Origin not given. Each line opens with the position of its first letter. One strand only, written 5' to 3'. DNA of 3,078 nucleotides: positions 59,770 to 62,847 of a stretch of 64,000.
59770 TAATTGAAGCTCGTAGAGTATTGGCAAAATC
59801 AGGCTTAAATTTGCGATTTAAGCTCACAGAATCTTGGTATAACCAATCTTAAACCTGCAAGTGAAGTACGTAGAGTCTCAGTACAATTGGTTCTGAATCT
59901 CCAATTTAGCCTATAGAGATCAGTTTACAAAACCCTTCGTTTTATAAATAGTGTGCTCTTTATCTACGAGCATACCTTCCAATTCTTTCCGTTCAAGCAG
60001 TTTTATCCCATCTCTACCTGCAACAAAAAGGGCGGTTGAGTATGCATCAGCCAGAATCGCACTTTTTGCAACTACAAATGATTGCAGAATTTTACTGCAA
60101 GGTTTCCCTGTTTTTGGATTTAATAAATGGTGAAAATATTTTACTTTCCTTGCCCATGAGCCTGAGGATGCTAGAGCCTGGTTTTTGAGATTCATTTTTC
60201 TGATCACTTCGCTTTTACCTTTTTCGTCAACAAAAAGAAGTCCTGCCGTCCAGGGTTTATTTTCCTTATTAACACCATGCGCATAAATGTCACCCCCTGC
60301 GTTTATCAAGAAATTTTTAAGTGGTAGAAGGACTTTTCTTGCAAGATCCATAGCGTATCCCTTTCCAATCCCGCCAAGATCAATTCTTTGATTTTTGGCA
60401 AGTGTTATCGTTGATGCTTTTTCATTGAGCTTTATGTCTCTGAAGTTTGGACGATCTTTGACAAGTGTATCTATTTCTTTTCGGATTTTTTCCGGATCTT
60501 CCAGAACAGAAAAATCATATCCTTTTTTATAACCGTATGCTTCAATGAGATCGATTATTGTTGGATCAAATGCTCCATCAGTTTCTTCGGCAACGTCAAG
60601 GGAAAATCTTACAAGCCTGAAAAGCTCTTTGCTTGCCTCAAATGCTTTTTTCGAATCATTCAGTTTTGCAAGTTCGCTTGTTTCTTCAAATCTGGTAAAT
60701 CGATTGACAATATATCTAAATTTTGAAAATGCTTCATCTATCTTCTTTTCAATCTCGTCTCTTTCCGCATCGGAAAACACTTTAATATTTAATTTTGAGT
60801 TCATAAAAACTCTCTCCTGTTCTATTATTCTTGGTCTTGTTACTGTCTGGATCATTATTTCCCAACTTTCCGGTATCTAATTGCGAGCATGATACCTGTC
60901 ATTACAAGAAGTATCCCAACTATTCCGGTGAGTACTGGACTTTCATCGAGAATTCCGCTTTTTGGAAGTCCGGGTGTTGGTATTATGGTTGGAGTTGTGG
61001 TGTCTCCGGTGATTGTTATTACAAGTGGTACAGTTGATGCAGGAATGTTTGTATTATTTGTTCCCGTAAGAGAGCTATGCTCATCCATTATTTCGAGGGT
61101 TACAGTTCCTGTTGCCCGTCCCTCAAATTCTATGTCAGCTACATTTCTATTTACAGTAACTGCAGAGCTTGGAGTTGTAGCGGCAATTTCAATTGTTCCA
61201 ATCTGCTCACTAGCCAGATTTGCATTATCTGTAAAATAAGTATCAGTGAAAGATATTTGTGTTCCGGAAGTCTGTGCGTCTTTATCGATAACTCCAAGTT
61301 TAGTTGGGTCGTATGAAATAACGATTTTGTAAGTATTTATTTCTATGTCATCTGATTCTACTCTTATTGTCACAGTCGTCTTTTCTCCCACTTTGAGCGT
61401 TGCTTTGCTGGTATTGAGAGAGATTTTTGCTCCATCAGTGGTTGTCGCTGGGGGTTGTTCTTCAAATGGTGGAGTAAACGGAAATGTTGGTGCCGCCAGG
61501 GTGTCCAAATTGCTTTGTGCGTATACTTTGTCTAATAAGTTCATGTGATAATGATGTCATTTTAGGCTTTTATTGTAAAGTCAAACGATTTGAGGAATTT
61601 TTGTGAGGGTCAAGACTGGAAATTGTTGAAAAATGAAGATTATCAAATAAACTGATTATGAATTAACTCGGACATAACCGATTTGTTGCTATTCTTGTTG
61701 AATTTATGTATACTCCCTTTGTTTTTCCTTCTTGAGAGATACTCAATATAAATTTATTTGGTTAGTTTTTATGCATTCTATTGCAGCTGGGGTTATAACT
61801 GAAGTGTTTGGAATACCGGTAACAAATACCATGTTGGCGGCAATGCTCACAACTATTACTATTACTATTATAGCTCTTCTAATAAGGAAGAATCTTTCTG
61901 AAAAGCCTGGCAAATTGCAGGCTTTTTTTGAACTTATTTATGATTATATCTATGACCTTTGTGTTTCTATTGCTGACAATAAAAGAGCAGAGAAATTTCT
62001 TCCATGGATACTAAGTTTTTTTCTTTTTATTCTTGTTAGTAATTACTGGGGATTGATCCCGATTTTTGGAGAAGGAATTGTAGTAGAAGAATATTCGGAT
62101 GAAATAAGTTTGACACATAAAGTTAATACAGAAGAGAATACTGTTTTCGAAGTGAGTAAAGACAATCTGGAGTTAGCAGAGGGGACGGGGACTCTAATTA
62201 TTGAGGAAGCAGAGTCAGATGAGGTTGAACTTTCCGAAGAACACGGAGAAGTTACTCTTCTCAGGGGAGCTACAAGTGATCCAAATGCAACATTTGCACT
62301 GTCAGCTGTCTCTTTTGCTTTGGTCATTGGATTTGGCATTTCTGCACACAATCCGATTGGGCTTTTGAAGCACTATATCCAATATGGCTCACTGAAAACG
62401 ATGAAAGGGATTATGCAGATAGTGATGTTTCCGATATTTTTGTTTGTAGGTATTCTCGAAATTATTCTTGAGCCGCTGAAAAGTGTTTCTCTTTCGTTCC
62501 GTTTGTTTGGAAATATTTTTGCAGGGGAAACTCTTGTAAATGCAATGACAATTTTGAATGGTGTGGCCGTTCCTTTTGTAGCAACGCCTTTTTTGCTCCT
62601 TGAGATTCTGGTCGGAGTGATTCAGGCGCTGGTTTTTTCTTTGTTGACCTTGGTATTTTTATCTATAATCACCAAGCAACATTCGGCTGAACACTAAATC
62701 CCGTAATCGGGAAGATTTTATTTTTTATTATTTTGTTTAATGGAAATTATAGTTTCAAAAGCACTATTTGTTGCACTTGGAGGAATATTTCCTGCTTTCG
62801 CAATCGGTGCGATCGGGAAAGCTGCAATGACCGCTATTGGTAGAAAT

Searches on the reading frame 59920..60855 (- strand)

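Call 69: search_protein_families(library=pfam, proteins=[window:59920-60855:-], max_evalue=0.01)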
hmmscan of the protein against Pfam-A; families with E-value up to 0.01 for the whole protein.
window:59920-60855:- (311 aa): 1 family
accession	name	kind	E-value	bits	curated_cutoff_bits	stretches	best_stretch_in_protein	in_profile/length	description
PF02424.20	ApbE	-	6.3e-57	193.5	25.6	1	18-293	1-263/266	ApbE family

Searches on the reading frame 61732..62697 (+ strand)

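Call 69: search_protein_families(library=pfam, proteins=[window:61732-62697:+], max_evalue=0.01)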
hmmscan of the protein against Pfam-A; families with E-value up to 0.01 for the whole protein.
window:61732-62697:+ (321 aa): 1 family
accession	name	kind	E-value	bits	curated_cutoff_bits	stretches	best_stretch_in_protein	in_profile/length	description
PF00119.25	ATP-synt_A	-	6.1e-40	137.8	33.9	1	36-311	3-217/217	ATP synthase A chain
